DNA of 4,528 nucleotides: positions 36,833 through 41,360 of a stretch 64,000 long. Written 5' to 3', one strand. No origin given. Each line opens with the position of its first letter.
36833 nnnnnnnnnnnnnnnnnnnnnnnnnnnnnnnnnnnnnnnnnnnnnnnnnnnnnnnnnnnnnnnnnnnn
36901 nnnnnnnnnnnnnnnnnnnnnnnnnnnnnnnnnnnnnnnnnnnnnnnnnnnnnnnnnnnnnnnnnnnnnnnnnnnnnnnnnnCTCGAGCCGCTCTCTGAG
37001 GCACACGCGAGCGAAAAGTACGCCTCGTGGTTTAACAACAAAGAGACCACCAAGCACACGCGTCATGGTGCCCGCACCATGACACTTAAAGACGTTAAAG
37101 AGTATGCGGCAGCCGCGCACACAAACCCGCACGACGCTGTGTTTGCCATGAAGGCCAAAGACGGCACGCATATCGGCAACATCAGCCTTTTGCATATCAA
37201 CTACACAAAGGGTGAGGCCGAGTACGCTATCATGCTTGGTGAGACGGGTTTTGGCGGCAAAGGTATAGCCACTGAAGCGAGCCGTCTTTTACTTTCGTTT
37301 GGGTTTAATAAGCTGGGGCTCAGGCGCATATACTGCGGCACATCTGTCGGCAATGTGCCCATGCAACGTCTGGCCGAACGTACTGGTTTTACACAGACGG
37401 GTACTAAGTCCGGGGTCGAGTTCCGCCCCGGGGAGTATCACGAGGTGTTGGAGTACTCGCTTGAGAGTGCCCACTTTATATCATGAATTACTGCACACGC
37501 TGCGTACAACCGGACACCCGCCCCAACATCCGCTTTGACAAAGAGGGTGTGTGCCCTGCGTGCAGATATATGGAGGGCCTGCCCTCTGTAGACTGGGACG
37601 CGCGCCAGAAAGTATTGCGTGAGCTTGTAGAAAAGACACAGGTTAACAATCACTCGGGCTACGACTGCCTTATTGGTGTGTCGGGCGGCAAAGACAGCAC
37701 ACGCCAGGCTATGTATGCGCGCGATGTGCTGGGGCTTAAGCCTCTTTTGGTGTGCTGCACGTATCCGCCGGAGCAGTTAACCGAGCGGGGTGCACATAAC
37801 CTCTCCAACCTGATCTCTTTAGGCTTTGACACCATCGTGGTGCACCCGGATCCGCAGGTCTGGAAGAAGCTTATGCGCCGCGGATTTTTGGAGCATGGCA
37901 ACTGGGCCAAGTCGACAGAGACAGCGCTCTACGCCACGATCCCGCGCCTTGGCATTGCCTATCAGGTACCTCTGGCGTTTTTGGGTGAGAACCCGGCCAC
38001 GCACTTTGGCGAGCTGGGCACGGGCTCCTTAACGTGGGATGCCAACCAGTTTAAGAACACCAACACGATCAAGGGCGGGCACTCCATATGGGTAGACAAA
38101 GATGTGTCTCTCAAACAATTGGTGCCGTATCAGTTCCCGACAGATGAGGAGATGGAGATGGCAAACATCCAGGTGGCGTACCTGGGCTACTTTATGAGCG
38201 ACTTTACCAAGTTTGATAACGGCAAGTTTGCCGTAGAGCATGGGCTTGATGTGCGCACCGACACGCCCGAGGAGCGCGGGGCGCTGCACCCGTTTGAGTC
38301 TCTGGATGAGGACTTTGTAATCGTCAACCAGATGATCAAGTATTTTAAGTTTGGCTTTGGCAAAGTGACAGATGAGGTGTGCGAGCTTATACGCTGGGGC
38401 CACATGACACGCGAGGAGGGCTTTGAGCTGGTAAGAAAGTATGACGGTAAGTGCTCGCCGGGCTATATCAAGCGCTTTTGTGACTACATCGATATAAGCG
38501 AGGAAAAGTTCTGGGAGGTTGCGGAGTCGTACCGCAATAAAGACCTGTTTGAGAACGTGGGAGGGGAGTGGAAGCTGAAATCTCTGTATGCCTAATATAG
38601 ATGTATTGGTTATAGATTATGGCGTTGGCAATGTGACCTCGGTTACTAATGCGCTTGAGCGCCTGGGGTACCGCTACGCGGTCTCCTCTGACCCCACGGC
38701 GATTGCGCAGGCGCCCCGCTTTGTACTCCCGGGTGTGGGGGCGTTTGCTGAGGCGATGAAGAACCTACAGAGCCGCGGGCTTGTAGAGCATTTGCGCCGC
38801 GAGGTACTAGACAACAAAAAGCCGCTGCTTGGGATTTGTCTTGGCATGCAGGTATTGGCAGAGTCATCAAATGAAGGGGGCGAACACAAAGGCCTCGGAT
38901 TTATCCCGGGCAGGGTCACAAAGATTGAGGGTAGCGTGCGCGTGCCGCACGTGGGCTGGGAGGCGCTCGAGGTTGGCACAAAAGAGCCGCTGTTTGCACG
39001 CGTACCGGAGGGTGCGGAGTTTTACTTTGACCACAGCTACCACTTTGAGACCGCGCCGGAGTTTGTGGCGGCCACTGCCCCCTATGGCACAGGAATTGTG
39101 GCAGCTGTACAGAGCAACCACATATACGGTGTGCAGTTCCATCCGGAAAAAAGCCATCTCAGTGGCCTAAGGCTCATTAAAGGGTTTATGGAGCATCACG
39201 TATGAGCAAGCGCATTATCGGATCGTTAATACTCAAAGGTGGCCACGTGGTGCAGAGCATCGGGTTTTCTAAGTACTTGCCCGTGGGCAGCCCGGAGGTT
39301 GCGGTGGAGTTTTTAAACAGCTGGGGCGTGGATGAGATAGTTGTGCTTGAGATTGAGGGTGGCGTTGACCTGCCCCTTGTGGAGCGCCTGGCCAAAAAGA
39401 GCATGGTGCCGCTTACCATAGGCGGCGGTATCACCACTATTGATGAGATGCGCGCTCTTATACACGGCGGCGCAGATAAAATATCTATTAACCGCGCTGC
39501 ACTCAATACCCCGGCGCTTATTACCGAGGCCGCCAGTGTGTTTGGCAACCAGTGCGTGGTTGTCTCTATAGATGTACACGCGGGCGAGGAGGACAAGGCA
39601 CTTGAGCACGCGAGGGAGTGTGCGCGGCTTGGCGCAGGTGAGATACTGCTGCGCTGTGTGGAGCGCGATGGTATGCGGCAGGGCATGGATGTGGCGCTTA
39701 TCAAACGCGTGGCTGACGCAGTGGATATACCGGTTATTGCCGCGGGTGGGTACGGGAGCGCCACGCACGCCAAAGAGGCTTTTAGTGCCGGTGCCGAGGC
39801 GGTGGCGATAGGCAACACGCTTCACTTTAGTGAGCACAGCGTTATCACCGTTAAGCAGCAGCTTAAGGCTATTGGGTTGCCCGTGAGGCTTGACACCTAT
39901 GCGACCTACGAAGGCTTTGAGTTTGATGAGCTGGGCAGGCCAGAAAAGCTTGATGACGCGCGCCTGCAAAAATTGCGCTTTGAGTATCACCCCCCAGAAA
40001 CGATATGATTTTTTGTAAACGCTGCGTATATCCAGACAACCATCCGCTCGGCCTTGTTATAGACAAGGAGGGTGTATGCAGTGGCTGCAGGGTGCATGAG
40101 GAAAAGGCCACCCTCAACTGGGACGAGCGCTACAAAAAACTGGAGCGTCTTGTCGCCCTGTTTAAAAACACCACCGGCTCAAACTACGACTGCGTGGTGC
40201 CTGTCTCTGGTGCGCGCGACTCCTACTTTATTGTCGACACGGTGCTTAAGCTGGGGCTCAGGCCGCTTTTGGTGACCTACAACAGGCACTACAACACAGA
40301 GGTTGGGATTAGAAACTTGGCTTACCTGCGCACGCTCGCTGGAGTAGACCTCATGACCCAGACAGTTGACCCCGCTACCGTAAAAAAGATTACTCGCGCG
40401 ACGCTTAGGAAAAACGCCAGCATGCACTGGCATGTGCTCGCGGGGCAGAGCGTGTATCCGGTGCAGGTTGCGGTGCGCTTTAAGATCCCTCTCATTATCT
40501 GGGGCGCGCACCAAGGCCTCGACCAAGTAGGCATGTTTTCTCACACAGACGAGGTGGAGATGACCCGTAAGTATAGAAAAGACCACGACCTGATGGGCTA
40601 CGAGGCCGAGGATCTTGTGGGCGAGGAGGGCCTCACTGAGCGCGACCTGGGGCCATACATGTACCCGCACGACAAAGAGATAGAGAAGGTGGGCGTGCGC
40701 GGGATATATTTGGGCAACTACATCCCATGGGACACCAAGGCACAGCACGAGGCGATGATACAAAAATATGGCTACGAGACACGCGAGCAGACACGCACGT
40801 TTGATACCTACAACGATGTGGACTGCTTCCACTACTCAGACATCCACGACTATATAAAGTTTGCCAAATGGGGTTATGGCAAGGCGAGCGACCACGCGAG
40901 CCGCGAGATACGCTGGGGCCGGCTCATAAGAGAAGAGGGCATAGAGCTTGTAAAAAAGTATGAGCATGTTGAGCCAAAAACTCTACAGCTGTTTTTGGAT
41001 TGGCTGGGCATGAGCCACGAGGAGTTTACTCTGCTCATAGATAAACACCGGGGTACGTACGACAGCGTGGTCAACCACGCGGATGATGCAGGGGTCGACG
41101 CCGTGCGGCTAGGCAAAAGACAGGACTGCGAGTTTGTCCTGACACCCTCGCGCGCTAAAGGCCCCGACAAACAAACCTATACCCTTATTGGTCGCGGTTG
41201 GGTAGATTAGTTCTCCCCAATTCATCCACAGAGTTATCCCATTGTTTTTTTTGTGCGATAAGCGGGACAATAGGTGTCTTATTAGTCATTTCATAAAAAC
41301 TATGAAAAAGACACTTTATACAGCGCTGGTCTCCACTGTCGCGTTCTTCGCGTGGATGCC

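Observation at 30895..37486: Fom1/Fom2/FomC-like phosphonate module wired to CDP-alcohol-type transferases: candidate CMP-2-hydroxyethylphosphonate decoration of an envelope glycan or polymer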

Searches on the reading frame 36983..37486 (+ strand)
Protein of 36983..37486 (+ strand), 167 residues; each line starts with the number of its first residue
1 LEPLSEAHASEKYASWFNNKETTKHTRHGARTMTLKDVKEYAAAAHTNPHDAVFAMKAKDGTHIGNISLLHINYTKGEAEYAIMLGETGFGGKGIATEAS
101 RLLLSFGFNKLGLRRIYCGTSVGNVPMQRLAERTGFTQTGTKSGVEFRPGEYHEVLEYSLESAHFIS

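Call 90: search_protein_families(library=pfam, proteins=[window:36983-37486:+], max_evalue=0.001)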
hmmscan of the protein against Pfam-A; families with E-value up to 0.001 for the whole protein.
window:36983-37486:+ (167 aa): 3 families
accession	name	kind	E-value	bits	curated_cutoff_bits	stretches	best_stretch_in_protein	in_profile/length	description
PF13302.13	Acetyltransf_3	-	9e-22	78.7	25.4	1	1-137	4-138/138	Acetyltransferase (GNAT) domain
PF00583.31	Acetyltransf_1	-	1.1e-07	32.5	20.7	1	44-136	27-116/116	Acetyltransferase (GNAT) family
PF13523.12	Acetyltransf_8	-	8.1e-06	26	27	1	73-140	74-141/145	Acetyltransferase (GNAT) domain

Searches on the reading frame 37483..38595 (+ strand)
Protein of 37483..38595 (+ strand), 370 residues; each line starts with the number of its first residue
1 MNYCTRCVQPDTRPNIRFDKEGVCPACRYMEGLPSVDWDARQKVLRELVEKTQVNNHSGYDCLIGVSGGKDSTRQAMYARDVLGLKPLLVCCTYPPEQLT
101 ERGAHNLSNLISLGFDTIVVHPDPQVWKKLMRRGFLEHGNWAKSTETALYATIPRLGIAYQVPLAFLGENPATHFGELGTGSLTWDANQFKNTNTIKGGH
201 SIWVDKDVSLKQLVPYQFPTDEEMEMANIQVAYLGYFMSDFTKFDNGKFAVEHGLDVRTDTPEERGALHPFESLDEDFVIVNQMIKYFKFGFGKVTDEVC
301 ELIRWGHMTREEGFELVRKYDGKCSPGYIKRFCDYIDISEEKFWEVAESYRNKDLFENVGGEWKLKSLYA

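Call 8: search_protein_families(library=pfam, proteins=[window:37483-38595:+], max_evalue=0.001)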
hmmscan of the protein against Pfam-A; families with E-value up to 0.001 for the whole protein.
window:37483-38595:+ (370 aa): 0 families

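Call 71: search_protein_families(library=ncbifam, proteins=[window:37483-38595:+], max_evalue=0.00001)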
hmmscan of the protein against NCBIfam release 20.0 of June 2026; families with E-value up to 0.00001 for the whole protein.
window:37483-38595:+ (370 aa): 1 family
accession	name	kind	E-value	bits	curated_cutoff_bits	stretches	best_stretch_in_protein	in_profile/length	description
TIGR03573.1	WbuX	subfamily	6.3e-90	302.1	203.2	1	1-347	1-343/344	N-acetyl sugar amidotransferase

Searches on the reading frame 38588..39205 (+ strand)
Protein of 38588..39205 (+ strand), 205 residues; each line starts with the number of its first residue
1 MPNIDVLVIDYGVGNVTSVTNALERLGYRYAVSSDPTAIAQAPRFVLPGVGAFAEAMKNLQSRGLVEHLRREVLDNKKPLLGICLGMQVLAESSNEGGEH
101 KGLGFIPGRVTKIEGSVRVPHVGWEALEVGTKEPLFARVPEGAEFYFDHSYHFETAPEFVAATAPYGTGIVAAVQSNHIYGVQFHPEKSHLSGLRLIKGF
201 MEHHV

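Call 8: search_protein_families(library=pfam, proteins=[window:38588-39205:+], max_evalue=0.001)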
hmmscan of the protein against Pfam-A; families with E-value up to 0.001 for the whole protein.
window:38588-39205:+ (205 aa): 4 families
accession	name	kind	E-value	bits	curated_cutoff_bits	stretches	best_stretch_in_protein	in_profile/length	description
PF00117.34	GATase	-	4.9e-22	79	22.8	1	7-190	1-175/190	Glutamine amidotransferase class-I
PF01174.25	SNO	-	8.3e-08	32.8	27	1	14-103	6-93/188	SNO glutamine amidotransferase family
PF07722.19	Peptidase_C26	-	1.4e-07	31.9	20.5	1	69-187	97-219/219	Peptidase C26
PF07685.20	GATase_3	-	3e-05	24.2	27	1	32-110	30-115/196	CobB/CobQ-like glutamine amidotransferase domain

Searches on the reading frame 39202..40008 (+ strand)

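Call 9: search_protein_families(library=pfam, proteins=[window:39202-40008:+], max_evalue=0.001)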
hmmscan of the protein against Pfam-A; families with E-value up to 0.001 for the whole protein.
window:39202-40008:+ (268 aa): 8 families
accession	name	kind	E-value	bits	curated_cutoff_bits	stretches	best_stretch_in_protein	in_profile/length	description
PF00977.27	His_biosynth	-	6.2e-46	157.1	23.6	1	4-211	1-226/228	Histidine biosynthesis protein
PF03060.21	NMO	-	1.4e-12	48.2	28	1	133-208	145-226/331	Nitronate monooxygenase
PF01207.24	Dus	-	1.2e-09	38.2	20.4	1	123-205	131-215/311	Dihydrouridine synthase (Dus)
PF00478.31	IMPDH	-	1.8e-07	30.9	25.6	1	67-208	93-240/345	IMP dehydrogenase / GMP reductase domain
PF04131.20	NanE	-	9.2e-07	28.7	27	1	50-213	26-182/192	Putative N-acetylmannosamine-6-phosphate epimerase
PF01180.27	DHO_dh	-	1.3e-06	28.3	27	1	164-222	227-288/291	Dihydroorotate dehydrogenase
PF04309.18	G3P_antiterm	-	2.6e-05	24.2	27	0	164-205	128-169/173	Glycerol-3-phosphate responsive antiterminator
PF02581.23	TMP-TENI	-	0.00026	20.9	27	0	160-204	134-177/180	Thiamine monophosphate synthase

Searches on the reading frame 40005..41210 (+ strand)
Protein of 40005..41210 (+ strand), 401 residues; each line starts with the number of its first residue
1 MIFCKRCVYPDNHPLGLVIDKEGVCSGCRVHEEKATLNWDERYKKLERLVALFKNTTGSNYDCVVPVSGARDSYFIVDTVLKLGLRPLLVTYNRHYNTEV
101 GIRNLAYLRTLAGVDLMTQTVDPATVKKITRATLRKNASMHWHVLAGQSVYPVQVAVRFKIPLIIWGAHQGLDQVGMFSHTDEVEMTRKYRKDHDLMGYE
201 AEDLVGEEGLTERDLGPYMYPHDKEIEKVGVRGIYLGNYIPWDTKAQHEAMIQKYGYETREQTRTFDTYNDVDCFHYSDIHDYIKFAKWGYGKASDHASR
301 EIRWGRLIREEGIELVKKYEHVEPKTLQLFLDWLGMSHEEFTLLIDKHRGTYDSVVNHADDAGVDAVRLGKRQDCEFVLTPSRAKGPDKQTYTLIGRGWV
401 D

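Call 9: search_protein_families(library=pfam, proteins=[window:40005-41210:+], max_evalue=0.001)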
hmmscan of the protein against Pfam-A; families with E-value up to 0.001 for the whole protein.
window:40005-41210:+ (401 aa): 0 families

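Call 71: search_protein_families(library=ncbifam, proteins=[window:40005-41210:+], max_evalue=0.00001)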
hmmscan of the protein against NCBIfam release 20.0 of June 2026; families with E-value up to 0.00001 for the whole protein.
window:40005-41210:+ (401 aa): 1 family
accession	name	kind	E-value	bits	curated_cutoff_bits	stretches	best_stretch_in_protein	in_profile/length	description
TIGR03573.1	WbuX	subfamily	1.3e-104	350.3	203.2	1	1-344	1-342/344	N-acetyl sugar amidotransferase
